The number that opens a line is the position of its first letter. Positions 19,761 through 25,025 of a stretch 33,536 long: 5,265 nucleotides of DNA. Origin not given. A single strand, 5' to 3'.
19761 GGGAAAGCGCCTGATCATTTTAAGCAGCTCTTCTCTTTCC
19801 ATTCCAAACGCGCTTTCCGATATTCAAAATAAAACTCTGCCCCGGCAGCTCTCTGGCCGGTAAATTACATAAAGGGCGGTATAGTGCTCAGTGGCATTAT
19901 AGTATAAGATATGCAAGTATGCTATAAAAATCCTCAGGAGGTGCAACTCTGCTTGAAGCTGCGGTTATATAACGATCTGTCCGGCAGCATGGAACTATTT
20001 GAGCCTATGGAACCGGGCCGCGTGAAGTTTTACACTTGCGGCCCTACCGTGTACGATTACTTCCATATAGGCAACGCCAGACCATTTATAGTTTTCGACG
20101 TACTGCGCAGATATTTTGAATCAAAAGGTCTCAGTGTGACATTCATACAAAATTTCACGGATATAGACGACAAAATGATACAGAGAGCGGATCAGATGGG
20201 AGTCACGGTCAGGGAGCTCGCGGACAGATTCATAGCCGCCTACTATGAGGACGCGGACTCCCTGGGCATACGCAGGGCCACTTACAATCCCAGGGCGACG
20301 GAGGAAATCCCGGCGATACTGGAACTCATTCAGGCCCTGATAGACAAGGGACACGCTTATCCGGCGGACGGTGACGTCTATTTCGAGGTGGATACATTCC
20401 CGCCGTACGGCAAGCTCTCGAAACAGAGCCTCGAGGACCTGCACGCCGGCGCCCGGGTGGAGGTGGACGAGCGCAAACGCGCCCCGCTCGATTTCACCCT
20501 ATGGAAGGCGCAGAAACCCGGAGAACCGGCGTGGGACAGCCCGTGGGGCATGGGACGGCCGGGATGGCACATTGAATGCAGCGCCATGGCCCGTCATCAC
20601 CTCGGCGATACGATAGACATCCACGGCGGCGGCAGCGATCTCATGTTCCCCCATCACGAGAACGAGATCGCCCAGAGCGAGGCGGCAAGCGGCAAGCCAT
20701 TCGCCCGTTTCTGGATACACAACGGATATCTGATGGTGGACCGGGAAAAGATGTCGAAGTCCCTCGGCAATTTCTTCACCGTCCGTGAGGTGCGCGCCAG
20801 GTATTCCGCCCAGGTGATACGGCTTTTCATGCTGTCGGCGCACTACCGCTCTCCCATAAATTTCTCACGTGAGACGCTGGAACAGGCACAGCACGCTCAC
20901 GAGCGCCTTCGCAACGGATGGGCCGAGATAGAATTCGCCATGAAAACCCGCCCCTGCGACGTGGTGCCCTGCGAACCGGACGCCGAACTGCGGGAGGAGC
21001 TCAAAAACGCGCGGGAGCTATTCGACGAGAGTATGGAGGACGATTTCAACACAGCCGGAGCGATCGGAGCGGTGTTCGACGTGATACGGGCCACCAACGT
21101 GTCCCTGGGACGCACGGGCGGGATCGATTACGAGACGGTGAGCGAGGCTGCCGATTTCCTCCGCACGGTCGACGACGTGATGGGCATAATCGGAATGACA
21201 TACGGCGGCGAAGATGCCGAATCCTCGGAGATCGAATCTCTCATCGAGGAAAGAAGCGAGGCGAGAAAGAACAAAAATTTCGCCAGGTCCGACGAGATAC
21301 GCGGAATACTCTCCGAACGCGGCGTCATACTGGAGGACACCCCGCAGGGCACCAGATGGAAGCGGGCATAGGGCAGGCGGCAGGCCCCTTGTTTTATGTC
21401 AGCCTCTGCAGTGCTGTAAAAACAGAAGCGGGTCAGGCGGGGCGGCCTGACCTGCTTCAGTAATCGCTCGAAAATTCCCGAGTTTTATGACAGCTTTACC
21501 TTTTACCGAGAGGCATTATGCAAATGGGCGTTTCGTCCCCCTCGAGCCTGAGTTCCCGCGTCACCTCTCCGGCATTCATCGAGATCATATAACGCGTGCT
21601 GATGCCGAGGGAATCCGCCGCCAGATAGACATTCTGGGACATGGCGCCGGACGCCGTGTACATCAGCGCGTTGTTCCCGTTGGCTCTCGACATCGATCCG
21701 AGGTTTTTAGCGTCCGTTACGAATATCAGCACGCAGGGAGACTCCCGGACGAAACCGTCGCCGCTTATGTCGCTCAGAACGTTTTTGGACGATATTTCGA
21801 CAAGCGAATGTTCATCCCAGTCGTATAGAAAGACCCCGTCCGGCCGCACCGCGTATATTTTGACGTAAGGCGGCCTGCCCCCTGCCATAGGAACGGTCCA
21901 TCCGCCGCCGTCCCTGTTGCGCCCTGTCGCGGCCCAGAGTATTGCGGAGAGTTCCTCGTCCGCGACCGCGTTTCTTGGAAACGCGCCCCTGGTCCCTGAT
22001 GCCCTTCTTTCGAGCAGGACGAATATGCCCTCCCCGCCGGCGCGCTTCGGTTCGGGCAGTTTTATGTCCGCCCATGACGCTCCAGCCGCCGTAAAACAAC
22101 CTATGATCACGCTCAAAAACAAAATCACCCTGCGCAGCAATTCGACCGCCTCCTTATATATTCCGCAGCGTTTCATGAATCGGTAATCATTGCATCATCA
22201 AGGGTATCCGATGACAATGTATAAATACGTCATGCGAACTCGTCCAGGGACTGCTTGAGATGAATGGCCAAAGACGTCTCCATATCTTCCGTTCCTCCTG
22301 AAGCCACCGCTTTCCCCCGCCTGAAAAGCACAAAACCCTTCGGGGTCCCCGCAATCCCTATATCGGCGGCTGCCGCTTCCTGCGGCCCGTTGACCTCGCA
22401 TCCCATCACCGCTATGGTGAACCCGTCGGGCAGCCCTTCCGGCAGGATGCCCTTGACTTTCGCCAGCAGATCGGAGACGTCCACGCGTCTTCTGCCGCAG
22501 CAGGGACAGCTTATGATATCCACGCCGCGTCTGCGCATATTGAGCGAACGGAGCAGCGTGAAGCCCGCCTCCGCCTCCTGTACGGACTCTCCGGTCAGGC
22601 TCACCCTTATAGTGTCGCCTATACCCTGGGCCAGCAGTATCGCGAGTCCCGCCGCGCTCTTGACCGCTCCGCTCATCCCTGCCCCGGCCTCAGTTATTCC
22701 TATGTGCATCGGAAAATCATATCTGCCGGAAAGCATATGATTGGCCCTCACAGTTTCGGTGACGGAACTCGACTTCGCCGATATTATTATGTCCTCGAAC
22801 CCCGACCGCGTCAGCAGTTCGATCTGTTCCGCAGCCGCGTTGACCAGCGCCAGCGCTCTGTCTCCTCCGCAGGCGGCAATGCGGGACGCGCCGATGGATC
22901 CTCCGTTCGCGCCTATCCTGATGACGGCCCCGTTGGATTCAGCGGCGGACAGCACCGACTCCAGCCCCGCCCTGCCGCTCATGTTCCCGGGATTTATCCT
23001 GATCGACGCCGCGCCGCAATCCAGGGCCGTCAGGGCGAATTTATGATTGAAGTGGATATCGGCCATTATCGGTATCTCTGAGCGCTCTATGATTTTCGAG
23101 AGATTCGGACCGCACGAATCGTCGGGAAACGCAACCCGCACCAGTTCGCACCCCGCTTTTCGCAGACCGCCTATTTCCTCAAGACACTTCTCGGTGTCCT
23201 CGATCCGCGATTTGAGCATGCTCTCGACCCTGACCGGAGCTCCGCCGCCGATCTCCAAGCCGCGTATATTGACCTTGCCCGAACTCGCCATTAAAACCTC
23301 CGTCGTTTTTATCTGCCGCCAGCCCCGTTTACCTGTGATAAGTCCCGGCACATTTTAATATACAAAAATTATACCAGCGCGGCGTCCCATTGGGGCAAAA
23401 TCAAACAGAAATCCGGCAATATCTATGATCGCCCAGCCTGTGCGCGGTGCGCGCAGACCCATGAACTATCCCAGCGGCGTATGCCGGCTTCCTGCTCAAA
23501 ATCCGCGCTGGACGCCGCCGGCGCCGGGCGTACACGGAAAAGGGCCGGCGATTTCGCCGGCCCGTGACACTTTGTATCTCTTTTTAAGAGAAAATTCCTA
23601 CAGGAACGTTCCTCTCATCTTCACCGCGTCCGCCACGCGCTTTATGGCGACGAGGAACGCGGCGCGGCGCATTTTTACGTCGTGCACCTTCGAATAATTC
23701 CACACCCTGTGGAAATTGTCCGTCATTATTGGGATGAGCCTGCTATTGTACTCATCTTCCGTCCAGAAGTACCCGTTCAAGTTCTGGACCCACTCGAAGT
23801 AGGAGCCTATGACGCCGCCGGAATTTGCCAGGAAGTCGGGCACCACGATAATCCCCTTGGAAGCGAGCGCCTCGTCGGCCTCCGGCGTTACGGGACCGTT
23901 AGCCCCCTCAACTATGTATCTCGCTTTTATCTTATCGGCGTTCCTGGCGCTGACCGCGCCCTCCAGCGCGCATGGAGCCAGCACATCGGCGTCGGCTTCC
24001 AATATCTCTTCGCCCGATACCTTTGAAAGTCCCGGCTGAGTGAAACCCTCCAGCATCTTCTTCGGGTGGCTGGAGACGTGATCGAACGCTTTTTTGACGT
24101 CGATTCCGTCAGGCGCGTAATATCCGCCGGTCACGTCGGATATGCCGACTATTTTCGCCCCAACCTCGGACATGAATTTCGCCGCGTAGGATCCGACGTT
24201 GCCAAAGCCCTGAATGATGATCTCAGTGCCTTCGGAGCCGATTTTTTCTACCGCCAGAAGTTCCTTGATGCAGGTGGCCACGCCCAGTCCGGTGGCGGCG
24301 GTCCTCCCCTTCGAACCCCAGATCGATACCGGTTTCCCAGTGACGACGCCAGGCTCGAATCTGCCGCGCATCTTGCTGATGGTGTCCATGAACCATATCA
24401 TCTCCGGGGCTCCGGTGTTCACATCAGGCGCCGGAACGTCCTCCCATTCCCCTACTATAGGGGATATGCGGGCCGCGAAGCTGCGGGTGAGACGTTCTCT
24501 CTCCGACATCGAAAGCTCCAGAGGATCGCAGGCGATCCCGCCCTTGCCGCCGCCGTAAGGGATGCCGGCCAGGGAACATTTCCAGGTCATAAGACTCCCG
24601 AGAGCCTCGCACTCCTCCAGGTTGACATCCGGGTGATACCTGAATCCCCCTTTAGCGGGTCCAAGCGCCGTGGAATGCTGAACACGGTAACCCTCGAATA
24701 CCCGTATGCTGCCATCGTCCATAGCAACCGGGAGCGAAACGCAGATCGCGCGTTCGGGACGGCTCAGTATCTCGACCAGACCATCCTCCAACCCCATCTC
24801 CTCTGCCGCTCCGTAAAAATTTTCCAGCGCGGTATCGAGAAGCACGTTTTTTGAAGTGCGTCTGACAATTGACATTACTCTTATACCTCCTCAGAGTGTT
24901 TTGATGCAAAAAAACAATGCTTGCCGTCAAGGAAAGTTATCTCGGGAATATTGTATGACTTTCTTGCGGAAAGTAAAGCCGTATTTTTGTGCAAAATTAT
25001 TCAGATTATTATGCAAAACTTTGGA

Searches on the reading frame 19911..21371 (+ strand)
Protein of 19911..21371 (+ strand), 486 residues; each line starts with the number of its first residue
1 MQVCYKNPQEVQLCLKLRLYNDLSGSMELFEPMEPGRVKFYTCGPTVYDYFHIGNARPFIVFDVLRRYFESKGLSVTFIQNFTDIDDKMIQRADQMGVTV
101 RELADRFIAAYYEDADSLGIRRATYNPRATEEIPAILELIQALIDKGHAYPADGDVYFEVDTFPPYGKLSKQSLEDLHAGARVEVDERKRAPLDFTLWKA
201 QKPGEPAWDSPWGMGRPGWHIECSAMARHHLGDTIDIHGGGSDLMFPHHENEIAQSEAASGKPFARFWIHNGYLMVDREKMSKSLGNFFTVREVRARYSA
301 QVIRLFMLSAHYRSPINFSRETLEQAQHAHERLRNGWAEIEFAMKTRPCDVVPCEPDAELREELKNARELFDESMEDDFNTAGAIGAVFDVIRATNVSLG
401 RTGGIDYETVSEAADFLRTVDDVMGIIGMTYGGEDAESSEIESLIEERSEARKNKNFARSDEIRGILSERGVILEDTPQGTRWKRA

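Call 13: search_protein_families(library=pfam, proteins=[window:19911-21371:+], max_evalue=0.001)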
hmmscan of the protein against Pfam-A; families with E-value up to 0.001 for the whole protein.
window:19911-21371:+ (486 aa): 6 families
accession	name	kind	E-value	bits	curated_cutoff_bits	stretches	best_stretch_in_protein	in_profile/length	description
PF01406.26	tRNA-synt_1e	-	5.4e-136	453.3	27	1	30-327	2-300/301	tRNA synthetases class I (C) catalytic domain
PF09190.17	DALR_2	-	1.1e-13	51.9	22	1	371-426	2-55/57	DALR domain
PF09334.17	tRNA-synt_1g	-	1.1e-12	47.9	20.1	2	49-158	12-122/391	tRNA synthetases class I (M)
PF00133.28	tRNA-synt_1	-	4.2e-07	29.5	22.7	1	236-318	330-413/414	tRNA synthetases class I (I, L, M and V)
PF01921.24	tRNA-synt_1f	-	1.7e-06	27.7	27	0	277-337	279-339/360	tRNA synthetases class I (K)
PF23493.1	CysS_C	-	7.7e-06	26.4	23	1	438-483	5-50/51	Cysteinyl-tRNA ligase anticodon binding domain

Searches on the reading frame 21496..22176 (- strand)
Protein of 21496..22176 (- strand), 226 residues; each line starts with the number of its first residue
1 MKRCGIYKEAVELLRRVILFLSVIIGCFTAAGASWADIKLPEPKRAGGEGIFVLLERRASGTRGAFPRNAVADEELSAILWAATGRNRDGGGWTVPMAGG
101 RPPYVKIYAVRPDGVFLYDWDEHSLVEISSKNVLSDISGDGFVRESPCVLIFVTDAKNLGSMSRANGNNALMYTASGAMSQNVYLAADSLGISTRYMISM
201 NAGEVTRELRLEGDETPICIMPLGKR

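Call 13: search_protein_families(library=pfam, proteins=[window:21496-22176:-], max_evalue=0.001)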
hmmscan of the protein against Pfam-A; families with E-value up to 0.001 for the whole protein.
window:21496-22176:- (226 aa): 1 family
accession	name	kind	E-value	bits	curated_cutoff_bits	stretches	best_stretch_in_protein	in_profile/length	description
PF00881.29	Nitroreductase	-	3.9e-13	50.4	23.5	1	62-225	7-167/167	Nitroreductase family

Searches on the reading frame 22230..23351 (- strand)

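Call 13: search_protein_families(library=pfam, proteins=[window:22230-23351:-], max_evalue=0.001)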
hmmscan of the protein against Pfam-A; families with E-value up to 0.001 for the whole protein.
window:22230-23351:- (373 aa): 1 family
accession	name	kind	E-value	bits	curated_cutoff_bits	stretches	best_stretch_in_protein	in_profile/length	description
PF04551.19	GcpE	-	2.2e-115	385.8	32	1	26-362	3-338/343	GcpE protein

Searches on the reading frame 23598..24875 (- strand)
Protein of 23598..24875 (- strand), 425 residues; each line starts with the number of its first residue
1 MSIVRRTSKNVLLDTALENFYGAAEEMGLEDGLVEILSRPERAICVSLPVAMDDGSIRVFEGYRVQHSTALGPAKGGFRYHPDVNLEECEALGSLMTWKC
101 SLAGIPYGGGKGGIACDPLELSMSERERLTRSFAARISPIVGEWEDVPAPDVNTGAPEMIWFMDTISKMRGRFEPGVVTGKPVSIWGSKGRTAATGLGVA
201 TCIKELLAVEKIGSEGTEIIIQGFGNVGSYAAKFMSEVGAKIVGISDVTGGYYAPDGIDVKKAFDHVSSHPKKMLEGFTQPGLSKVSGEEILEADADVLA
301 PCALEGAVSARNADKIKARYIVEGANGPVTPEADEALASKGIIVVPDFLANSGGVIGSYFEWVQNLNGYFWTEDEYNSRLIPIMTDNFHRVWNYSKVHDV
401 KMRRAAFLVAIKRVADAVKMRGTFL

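Call 13: search_protein_families(library=pfam, proteins=[window:23598-24875:-], max_evalue=0.001)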
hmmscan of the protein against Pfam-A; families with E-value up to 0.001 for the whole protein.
window:23598-24875:- (425 aa): 2 families
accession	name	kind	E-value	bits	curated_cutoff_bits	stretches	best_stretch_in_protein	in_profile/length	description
PF00208.27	ELFV_dehydrog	-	1.5e-75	254.5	23.4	1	187-422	2-241/241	Glutamate/Leucine/Phenylalanine/Valine dehydrogenase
PF02812.23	ELFV_dehydrog_N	-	1.4e-52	177.2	25.3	1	40-167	1-128/129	Glu/Leu/Phe/Val dehydrogenase, dimerisation domain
